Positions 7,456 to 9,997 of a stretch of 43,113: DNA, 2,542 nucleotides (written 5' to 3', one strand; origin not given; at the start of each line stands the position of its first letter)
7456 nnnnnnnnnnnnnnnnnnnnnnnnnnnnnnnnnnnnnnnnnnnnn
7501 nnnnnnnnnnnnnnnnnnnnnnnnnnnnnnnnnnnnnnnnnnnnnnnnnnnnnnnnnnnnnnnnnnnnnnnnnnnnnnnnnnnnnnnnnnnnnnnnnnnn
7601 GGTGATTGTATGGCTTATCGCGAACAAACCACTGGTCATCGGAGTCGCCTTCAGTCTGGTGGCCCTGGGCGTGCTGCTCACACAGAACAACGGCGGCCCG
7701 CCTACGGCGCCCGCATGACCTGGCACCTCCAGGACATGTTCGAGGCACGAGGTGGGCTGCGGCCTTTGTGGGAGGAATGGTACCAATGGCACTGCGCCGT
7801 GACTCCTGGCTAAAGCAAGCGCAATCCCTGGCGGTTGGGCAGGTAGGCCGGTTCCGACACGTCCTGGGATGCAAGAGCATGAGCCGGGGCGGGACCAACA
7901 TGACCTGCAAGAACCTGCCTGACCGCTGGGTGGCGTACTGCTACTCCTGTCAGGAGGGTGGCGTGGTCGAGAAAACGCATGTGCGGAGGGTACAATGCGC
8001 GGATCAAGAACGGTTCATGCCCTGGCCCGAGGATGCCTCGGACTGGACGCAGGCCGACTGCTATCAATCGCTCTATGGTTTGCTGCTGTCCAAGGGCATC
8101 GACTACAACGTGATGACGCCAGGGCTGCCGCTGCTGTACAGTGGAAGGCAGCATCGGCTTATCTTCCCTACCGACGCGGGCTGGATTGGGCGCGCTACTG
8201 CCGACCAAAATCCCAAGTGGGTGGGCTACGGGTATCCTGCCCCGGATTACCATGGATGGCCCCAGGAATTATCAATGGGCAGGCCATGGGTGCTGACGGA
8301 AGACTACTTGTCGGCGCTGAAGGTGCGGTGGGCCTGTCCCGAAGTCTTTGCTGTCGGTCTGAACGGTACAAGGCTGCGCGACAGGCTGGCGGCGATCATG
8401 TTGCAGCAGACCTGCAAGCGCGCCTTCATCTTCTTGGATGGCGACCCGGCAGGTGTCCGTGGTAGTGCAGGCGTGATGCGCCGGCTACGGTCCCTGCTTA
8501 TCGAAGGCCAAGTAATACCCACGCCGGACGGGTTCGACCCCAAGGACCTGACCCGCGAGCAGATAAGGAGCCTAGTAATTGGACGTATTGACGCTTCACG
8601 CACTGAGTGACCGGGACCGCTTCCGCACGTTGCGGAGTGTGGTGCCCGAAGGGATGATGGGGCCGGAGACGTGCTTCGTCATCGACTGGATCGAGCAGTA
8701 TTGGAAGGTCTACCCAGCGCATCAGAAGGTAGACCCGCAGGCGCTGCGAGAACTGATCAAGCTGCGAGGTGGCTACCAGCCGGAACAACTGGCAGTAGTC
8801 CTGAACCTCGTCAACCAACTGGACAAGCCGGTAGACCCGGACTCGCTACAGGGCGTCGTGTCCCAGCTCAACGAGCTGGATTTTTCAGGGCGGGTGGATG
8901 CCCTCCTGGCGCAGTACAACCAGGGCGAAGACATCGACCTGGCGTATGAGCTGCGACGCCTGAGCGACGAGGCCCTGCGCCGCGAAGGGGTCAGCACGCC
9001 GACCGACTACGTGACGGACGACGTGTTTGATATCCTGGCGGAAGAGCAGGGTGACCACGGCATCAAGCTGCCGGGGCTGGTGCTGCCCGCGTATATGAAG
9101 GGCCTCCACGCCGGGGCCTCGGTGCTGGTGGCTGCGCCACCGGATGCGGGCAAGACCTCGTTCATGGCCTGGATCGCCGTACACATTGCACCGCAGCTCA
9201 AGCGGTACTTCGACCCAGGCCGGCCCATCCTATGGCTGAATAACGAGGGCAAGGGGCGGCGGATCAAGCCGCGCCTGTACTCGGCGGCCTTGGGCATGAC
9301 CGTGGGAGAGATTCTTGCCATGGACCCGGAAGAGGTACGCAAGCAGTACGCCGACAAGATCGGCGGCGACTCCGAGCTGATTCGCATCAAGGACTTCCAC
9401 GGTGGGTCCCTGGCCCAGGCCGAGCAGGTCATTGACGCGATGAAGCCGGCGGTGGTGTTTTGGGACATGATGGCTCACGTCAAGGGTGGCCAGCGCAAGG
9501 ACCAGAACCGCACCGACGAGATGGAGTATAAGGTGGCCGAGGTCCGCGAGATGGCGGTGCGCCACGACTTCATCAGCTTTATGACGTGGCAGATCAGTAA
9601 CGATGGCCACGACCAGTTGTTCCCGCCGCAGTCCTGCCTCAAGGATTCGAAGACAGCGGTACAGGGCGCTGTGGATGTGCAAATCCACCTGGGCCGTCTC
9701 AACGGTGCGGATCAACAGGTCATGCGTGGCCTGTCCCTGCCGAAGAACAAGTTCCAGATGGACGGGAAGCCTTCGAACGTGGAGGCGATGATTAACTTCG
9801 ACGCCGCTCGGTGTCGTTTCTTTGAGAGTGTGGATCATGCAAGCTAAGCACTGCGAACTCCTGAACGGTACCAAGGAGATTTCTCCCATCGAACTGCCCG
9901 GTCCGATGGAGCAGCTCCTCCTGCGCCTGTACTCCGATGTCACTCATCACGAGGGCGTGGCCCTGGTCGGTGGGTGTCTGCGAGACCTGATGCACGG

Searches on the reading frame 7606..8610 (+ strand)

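Call 4: search_protein_families(library=pfam, proteins=[window:7606-8610:+], max_evalue=1)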
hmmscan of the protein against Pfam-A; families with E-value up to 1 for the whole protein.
window:7606-8610:+ (334 aa): 2 families
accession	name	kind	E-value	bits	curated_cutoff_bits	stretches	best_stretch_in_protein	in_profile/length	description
PF13155.12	Toprim_2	-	0.00043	21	22.1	1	233-314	8-86/88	Toprim-like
PF13362.12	Toprim_3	-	0.037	14.9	27.2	1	254-318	28-91/95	Toprim domain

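Call 5: search_protein_families(library=phrogs, proteins=[window:7606-8610:+], max_evalue=0.1)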
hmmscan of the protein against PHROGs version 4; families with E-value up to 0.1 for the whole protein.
window:7606-8610:+ (334 aa): 4 families
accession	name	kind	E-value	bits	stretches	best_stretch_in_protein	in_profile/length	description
phrog_47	-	DNA, RNA and nucleotide metabolism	2.9e-46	159.5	1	54-330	17-336/947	DNA primase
phrog_22173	-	DNA, RNA and nucleotide metabolism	2e-11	44.9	1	194-324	1-130/133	DNA primase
phrog_8634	-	DNA, RNA and nucleotide metabolism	5.6e-10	39.8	1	63-150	5-86/228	DNA primase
phrog_510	-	DNA, RNA and nucleotide metabolism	0.00023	21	1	225-319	245-348/667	DNA primase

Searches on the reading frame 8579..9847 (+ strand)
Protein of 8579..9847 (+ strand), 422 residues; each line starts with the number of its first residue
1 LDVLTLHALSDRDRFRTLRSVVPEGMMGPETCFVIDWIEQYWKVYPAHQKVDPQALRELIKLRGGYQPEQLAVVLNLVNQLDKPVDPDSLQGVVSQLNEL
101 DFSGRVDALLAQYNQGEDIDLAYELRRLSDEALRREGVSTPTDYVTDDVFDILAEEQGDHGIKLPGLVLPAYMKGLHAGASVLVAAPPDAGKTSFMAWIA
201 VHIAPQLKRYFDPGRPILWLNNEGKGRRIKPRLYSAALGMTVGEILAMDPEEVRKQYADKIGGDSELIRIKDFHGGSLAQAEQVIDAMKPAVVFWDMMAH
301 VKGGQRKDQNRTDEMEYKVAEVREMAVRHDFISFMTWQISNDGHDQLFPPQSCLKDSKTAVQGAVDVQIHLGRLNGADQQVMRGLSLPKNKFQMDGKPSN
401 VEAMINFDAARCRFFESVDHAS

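Call 4: search_protein_families(library=pfam, proteins=[window:8579-9847:+], max_evalue=1)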
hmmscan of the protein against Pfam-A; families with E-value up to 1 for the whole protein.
window:8579-9847:+ (422 aa): 2 families
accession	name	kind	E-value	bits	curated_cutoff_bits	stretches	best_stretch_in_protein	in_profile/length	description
PF13481.12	AAA_25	-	6.9e-14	52.4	27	1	172-337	25-188/195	AAA domain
PF03796.21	DnaB_C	-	0.00011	22.1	27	1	169-341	9-180/255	DnaB-like helicase C terminal domain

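Call 5: search_protein_families(library=phrogs, proteins=[window:8579-9847:+], max_evalue=0.1)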
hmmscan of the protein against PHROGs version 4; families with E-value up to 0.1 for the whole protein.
window:8579-9847:+ (422 aa): 3 families
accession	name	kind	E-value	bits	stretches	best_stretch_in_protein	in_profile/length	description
phrog_19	-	DNA, RNA and nucleotide metabolism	3.9e-76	258.2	1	8-420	170-584/621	DnaB-like replicative helicase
phrog_243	-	DNA, RNA and nucleotide metabolism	3.6e-11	43.5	1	171-355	27-209/273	DnaB-like replicative helicase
phrog_239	-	DNA, RNA and nucleotide metabolism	2.1e-08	34.6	1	144-357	320-540/801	DNA primase/helicase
